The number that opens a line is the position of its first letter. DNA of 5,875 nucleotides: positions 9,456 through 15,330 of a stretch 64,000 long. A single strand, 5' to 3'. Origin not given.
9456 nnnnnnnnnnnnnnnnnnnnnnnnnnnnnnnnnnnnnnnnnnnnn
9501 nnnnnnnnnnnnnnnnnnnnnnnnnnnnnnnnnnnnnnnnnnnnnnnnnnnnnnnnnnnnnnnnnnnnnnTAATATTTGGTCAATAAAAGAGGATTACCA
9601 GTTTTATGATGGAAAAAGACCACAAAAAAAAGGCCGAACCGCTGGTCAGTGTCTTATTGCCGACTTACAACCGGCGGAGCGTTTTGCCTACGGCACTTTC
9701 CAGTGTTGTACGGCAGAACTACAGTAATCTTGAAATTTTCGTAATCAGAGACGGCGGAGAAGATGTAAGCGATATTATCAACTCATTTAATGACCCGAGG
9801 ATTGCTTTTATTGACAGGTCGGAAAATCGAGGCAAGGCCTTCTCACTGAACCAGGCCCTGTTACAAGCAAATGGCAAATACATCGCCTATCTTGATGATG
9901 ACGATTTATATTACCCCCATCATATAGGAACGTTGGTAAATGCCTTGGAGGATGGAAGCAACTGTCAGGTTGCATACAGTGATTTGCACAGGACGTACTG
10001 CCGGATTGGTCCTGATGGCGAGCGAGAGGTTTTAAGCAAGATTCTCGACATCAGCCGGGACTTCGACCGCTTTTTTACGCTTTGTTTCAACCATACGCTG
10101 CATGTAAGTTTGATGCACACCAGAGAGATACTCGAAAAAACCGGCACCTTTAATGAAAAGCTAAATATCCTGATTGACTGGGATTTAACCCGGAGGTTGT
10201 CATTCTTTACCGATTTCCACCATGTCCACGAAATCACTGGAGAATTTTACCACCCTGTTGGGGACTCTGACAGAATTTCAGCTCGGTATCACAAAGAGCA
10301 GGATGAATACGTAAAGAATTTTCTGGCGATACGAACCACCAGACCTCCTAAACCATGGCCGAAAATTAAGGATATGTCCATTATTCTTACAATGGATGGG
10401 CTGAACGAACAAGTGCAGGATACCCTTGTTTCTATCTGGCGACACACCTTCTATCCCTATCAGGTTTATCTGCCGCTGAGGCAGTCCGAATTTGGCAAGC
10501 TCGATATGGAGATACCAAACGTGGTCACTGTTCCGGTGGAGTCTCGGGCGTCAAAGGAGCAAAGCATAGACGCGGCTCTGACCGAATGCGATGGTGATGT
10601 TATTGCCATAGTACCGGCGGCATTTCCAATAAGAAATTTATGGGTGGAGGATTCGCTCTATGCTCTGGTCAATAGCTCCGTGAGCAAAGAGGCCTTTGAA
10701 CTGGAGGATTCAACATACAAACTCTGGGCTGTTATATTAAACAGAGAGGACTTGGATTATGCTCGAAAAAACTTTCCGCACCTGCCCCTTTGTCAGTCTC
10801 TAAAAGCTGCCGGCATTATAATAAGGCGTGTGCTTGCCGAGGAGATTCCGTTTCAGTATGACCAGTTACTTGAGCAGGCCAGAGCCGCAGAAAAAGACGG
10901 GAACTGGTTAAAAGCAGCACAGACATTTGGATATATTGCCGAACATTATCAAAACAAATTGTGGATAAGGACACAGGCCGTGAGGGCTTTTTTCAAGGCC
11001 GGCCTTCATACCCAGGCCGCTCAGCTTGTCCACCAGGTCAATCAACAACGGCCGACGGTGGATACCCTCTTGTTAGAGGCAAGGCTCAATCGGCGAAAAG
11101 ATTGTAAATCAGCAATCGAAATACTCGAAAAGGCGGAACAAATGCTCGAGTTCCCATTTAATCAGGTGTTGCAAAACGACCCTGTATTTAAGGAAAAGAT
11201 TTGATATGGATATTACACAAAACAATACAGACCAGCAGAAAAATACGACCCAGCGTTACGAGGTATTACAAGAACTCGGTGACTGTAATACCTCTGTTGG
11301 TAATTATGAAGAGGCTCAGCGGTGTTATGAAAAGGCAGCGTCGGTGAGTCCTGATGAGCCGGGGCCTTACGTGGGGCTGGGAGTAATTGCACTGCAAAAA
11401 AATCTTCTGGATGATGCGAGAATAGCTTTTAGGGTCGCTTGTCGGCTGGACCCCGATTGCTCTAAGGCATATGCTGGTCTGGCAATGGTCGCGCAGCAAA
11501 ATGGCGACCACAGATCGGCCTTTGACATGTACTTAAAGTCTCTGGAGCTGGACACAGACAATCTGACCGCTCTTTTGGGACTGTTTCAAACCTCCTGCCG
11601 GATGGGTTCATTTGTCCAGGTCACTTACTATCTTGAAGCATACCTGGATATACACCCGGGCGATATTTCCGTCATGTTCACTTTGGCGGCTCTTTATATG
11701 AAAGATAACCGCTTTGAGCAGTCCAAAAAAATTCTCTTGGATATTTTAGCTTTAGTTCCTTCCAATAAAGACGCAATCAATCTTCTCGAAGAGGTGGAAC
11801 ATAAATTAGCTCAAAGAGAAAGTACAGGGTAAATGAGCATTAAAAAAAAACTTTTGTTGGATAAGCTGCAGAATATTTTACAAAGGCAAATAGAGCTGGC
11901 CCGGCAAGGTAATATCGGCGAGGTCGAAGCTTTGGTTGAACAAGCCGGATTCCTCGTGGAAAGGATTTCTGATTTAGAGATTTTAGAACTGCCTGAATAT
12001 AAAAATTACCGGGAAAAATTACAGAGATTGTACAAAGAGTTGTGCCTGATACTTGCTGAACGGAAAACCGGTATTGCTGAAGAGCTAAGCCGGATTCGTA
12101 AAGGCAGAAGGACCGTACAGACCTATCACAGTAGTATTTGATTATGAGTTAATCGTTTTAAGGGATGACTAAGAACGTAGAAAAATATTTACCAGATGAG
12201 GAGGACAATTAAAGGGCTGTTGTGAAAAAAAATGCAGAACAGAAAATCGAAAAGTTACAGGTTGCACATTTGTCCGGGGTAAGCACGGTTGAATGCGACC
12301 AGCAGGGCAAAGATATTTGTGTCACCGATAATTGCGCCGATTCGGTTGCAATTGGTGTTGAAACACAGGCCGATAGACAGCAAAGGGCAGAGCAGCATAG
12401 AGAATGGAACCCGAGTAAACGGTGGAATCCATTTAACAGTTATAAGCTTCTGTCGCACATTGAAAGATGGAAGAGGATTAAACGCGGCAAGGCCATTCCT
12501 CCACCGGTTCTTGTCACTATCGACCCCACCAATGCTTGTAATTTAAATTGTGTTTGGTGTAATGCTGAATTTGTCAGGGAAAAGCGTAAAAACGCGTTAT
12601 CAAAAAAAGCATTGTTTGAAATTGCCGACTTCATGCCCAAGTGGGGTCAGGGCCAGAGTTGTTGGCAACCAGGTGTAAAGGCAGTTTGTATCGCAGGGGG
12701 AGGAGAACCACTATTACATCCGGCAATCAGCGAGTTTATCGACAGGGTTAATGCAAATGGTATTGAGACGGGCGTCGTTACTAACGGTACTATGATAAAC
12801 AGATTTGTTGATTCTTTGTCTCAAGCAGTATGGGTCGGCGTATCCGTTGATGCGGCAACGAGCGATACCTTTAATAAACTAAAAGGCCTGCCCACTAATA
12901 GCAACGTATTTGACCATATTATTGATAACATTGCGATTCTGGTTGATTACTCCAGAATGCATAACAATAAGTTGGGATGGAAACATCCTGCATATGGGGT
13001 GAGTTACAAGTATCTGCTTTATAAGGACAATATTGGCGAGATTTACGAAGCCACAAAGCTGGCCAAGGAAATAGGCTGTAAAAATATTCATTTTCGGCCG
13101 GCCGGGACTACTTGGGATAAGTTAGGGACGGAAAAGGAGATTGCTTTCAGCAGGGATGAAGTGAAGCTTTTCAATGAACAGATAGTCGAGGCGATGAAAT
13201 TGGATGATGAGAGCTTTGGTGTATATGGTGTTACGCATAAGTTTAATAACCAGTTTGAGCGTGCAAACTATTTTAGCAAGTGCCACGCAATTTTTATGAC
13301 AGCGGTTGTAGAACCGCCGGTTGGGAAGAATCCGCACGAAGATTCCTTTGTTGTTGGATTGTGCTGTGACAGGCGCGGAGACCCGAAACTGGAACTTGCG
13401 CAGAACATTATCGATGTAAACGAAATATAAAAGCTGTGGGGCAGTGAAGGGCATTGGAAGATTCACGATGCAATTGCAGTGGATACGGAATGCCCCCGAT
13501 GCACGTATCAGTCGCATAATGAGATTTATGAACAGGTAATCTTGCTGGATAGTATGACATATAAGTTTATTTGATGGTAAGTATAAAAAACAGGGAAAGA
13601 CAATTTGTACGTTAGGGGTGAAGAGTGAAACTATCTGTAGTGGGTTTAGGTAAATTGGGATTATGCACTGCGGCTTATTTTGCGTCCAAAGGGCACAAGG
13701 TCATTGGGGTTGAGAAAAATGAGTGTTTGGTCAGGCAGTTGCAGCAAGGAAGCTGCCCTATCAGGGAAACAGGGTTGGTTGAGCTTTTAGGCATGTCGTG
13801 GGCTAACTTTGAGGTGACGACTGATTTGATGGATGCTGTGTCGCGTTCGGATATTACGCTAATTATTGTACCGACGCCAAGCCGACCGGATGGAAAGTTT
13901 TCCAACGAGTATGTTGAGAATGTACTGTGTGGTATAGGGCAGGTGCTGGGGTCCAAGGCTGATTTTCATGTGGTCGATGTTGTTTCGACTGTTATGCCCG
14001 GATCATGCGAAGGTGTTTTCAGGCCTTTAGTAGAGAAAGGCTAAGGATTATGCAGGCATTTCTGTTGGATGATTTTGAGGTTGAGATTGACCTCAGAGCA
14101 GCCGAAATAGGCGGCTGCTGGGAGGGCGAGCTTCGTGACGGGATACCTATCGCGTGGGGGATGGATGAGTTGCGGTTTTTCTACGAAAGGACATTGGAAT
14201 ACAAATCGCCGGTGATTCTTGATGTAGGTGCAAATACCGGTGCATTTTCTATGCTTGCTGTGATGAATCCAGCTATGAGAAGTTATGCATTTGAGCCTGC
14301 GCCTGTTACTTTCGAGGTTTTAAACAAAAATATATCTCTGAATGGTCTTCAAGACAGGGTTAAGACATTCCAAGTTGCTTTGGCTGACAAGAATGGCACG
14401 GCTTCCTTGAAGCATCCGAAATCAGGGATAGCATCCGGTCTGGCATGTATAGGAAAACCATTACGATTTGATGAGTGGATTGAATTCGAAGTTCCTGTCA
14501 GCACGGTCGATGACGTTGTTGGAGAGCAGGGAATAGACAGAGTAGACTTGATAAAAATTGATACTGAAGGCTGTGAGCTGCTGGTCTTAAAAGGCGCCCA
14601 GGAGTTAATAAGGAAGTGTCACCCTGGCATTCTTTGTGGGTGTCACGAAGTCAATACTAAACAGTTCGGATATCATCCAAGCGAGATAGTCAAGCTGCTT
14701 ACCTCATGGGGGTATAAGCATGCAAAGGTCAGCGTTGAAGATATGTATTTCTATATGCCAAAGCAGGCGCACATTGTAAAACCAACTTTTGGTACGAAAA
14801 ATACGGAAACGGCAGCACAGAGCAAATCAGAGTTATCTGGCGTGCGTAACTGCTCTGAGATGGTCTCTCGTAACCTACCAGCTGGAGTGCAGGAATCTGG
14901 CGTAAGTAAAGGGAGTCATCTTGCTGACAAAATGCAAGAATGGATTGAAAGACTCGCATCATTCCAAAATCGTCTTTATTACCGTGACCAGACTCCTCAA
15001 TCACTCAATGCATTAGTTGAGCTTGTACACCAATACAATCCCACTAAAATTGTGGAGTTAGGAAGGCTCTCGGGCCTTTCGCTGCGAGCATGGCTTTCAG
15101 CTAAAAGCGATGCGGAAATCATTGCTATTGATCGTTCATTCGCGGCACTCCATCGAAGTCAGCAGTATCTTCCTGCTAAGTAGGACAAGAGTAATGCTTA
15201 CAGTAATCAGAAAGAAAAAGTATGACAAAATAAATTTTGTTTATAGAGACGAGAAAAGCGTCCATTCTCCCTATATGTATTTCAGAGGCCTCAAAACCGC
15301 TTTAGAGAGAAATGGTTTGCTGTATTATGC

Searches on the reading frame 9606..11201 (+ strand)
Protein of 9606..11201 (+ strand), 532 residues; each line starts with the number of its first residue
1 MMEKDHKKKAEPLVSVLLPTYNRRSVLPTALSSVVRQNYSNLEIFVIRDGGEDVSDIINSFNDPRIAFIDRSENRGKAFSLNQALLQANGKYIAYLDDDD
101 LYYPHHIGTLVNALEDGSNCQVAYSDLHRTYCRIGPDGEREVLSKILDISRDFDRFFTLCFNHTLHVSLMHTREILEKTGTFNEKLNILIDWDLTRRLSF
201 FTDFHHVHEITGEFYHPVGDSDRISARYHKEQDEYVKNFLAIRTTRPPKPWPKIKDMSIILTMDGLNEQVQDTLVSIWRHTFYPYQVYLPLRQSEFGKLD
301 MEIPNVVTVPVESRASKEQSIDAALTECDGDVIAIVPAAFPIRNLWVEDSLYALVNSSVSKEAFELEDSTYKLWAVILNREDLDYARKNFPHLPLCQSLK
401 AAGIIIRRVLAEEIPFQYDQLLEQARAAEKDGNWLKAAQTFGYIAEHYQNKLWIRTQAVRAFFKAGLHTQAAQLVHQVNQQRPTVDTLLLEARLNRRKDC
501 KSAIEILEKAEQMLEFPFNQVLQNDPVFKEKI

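Call 6: search_protein_families(library=pfam, proteins=[window:9606-11201:+], max_evalue=0.01)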
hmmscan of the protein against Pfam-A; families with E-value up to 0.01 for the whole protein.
window:9606-11201:+ (532 aa): 2 families
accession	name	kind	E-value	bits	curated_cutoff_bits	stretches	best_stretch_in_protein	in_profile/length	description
PF00535.33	Glycos_transf_2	-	3.4e-26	92.6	23.3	1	15-119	1-108/168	Glycosyl transferase family 2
PF13641.12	Glyco_tranf_2_3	-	2.9e-09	37.7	27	1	14-115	3-112/230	Glycosyltransferase like family 2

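Call 80: search_protein_families(library=ncbifam, proteins=[window:9606-11201:+], max_evalue=0.001)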
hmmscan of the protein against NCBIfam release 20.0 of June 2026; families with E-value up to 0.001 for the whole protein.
window:9606-11201:+ (532 aa): 20 families
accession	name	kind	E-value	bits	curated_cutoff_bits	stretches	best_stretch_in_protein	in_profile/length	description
NF007453.0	PRK10018.1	equivalog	3.3e-19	69.6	382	1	9-111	3-108/280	colanic acid biosynthesis glycosyltransferase WcaA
TIGR04017.1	WcaA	equivalog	1.2e-18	67.7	495.75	1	9-112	2-108/279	colanic acid biosynthesis glycosyltransferase WcaA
TIGR03937.1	PgaC_IcaA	equivalog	1.1e-17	64.1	422.3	1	5-118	38-154/407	poly-beta-1,6-N-acetyl-D-glucosamine synthase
NF047683.1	TeichurnBiosyTuaG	equivalog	8.1e-17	61.7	400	1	9-113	3-110/252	teichuronic acid biosynthesis protein TuaG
NF050050.1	ProtGlycPglI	equivalog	9.2e-16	58.1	500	1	12-119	2-113/306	GalNAc(5)-diNAcBac-PP-undecaprenol beta-1,3-glucosyltransferase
NF007482.0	PRK10073.1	equivalog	1.6e-15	56.9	423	1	9-113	3-109/334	glycosyltransferase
NF053739.1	GlytfEpsEBac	equivalog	2.7e-12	46.2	450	1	12-125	1-118/265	glycosyltransferase EpsE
NF041875.1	EPS_EpsD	equivalog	6e-12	45.6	370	1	14-107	1-97/325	exopolysaccharide biosynthesis glycosyltransferase EpsD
NF041394.1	GtaseAglG_Halo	equivalog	5.2e-11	42.4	440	1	14-118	3-111/304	glucosyl-dolichyl phosphate glucuronosyltransferase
TIGR04440.1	glyco_TIGR04440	domain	6.5e-10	39.1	70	1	14-124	2-116/215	TIGR00180 family glycosyltransferase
TIGR03111.1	glyc2_xrt_Gpos1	hypoth_equivalog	2.6e-09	36.4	363.95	1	5-119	42-161/439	TIGR03111 family XrtG-associated glycosyltransferase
TIGR04242.1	nodulat_NodC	equivalog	1.3e-08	34.2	550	1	5-117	41-159/395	chitooligosaccharide synthase NodC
NF038302.1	EPS_HpsE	equivalog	8.4e-08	31.5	300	1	15-115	4-112/307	hormogonium polysaccharide biosynthesis glycosyltransferase HpsE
NF038299.1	EPS_HpsN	equivalog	4.1e-07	29.3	425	1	12-103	1-95/317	hormogonium polysaccharide biosynthesis glycosyltransferase HpsN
TIGR03965.1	mycofact_glyco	equivalog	9.2e-07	28.1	280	1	11-115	73-180/467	mycofactocin biosynthesis glycosyltransferase MftF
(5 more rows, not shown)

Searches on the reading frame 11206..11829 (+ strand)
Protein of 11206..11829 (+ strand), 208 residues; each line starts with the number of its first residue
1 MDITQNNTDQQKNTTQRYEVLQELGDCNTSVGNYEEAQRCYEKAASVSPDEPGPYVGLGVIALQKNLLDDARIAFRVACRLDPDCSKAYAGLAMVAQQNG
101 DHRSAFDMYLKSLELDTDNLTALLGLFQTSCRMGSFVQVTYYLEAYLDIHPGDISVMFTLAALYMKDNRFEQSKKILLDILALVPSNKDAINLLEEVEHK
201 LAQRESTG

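Call 6: search_protein_families(library=pfam, proteins=[window:11206-11829:+], max_evalue=0.01)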
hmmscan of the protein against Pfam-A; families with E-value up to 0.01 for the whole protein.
window:11206-11829:+ (208 aa): 24 families
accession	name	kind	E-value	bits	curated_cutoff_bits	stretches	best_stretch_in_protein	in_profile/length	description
PF07719.23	TPR_2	-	4.7e-19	67.3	27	1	19-50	2-33/34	Tetratricopeptide repeat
PF14559.12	TPR_19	-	1.6e-17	64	25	2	136-193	7-64/68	Tetratricopeptide repeat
PF13181.12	TPR_8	-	2e-17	62.3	25.7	1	19-50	2-33/34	Tetratricopeptide repeat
PF00515.34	TPR_1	-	1.8e-14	53.2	27.8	2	19-50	2-33/34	Tetratricopeptide repeat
PF13428.12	TPR_14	-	4.4e-14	52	23.5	0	20-59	3-42/44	Tetratricopeptide repeat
PF13431.12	TPR_17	-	1.2e-13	50.6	24.4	0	143-173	2-32/34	Tetratricopeptide repeat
PF13424.12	TPR_12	-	6.4e-13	49.1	30.1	2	23-82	8-75/77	Tetratricopeptide repeat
PF13432.12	TPR_16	-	7.7e-11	42.7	32.7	1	32-84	11-63/65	Tetratricopeptide repeat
PF23914.1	TPR_CcmH_CycH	-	1.3e-09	38.5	42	1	58-142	56-143/158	Cytochrome c-type biogenesis protein H TPR domain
PF13414.12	TPR_11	-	4.6e-09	36.3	26.8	1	32-62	8-38/42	TPR repeat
PF13176.12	TPR_7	-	2.4e-08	33.9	27.9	0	21-53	2-34/36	Tetratricopeptide repeat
PF25063.1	ARM_TT21_C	-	1.1e-05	25.9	35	0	58-117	101-160/209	Tetratricopeptide repeat protein 21 C-terminal ARM domain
PF13371.12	TPR_9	-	5.7e-05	23.5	35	0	20-52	31-63/73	Tetratricopeptide repeat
PF25064.1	ARM_TT21_5th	-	0.00012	22.8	27.8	0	14-87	31-106/117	TT21 fifth ARM repeats domain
PF13374.12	TPR_10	-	0.00013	22.3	27.5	0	88-114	4-30/42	Tetratricopeptide repeat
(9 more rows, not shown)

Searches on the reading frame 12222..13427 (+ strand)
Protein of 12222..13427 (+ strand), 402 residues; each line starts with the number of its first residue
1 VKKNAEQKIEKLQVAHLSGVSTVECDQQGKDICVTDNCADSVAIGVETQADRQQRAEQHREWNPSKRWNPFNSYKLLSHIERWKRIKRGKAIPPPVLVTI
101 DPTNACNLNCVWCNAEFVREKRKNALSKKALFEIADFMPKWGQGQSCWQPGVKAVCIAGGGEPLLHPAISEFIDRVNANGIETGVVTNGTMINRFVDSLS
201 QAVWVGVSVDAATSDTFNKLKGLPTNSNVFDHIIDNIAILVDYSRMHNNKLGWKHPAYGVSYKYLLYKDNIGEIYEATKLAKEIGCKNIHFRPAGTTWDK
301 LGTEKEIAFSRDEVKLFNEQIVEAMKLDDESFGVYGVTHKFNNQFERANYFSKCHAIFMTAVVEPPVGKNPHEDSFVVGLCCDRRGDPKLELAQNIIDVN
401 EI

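Call 6: search_protein_families(library=pfam, proteins=[window:12222-13427:+], max_evalue=0.01)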
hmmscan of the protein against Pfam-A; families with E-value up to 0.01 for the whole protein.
window:12222-13427:+ (402 aa): 1 family
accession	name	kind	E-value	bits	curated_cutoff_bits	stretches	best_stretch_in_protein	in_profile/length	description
PF04055.27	Radical_SAM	-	2.2e-14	54.4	29.5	1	102-242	3-138/166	Radical SAM superfamily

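Call 80: search_protein_families(library=ncbifam, proteins=[window:12222-13427:+], max_evalue=0.001)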
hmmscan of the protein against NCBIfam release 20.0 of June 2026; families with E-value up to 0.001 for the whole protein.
window:12222-13427:+ (402 aa): 46 families (the best 25 are shown)
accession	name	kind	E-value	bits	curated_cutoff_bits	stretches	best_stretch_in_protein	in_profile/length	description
TIGR04317.1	W_rSAM_matur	equivalog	3.3e-19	69.2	380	1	98-291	6-181/349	tungsten cofactor oxidoreductase radical SAM maturase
NF038283.1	viperin_w_prok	equivalog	1.1e-16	60.8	180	1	103-248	9-151/281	viperin family antiviral radical SAM protein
TIGR02668.1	moaA_archaeal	equivalog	6.8e-15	54.8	325.25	1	101-237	15-140/303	GTP 3',8-cyclase MoaA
TIGR02666.1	moaA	equivalog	5.7e-13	48.5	284.05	1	103-233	17-147/336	GTP 3',8-cyclase MoaA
NF001199.0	PRK00164.2-1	equivalog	6.4e-13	48.5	231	1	100-235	16-144/308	GTP 3',8-cyclase MoaA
TIGR04251.1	SCM_rSAM_ScmF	equivalog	2.9e-11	43.3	400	1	103-242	11-143/353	SynChlorMet cassette radical SAM/SPASM protein ScmF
TIGR04163.1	rSAM_cobopep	equivalog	8.2e-11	41.3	375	1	98-245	66-213/428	peptide-modifying radical SAM enzyme CbpB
TIGR04466.1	rSAM_BlsE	equivalog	1.8e-10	40.8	400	1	104-221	11-118/327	cytosylglucuronate decarboxylase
TIGR04054.1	rSAM_NirJ1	equivalog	3.2e-10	39.2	650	1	97-221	37-156/387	putative heme d1 biosynthesis radical SAM protein NirJ1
TIGR04545.1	rSAM_ahbD_hemeb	equivalog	5.2e-10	39.3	500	1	98-242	2-136/339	heme b synthase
TIGR04053.2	TIGR04053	equivalog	1.3e-09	37.8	395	1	95-241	7-146/366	TIGR04053 family radical SAM/SPASM domain-containing protein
TIGR03972.1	rSAM_TYW1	equivalog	1.5e-09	37.4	317.95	1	147-243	116-209/297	4-demethylwyosine synthase TYW1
TIGR03962.1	mycofact_rSAM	equivalog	2.6e-09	36.7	265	1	87-224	5-132/339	mycofactocin radical SAM maturase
TIGR04546.1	rSAM_ahbC_deAc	equivalog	2.6e-09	36.4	650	1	75-226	25-161/390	12,18-didecarboxysiroheme deacetylase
TIGR02495.1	NrdG2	equivalog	3.3e-09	36.3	131.15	1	104-239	24-149/193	anaerobic ribonucleoside-triphosphate reductase activating protein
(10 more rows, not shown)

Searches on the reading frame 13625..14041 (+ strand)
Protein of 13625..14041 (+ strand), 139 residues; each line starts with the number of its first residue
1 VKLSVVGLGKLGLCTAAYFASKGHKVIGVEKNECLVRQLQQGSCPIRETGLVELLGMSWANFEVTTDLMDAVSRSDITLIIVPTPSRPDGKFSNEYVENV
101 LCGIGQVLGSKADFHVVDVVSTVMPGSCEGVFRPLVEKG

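Call 14: search_protein_families(library=pfam, proteins=[window:13625-14041:+], max_evalue=0.001)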
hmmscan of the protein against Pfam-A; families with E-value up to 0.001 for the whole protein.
window:13625-14041:+ (139 aa): 2 families
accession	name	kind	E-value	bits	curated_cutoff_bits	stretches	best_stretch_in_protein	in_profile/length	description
PF03721.20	UDPG_MGDP_dh_N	-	2e-29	102.9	27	1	1-138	1-138/187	UDP-glucose/GDP-mannose dehydrogenase family, NAD binding domain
PF01210.29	NAD_Gly3P_dh_N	-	8.6e-05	23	23.1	1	2-84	1-79/158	NAD-dependent glycerol-3-phosphate dehydrogenase N-terminus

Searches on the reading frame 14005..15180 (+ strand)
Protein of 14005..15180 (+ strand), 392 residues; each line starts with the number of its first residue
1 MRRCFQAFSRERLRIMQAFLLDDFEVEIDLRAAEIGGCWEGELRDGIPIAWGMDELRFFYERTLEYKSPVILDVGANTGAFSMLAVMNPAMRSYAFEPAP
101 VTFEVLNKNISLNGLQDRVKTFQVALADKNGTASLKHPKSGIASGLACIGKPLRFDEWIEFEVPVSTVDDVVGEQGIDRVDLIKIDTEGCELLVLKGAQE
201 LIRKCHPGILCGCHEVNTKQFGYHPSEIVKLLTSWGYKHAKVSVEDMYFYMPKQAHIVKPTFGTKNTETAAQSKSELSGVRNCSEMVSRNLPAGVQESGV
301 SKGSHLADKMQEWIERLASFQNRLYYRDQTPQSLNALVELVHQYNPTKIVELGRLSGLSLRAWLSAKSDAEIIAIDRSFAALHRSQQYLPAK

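Call 6: search_protein_families(library=pfam, proteins=[window:14005-15180:+], max_evalue=0.01)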
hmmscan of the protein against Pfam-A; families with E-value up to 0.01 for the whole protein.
window:14005-15180:+ (392 aa): 2 families
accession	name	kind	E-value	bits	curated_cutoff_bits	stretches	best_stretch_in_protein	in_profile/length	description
PF05050.19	Methyltransf_21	-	8.5e-22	78.5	22.7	1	73-238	1-172/173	Methyltransferase FkbM domain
PF02475.24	TRM5-TYW2_MTfase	-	0.00012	22.5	28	1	69-123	38-93/164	TRM5/TYW2 methyltransferase domain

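Call 80: search_protein_families(library=ncbifam, proteins=[window:14005-15180:+], max_evalue=0.001)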
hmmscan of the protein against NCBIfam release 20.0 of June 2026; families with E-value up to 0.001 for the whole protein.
window:14005-15180:+ (392 aa): 2 families
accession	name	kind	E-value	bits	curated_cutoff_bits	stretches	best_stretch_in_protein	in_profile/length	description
TIGR01444.1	fkbM_fam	subfamily_domain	1.9e-32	112.7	37.7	1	70-214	1-143/143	FkbM family methyltransferase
NF047823.1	tRNAwyosTaw2Pyroc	equivalog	0.00099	18.6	550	0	70-125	128-183/277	tRNA(Phe) (4-demethylwyosine(37)-C(7)) aminocarboxypropyltransferase Taw2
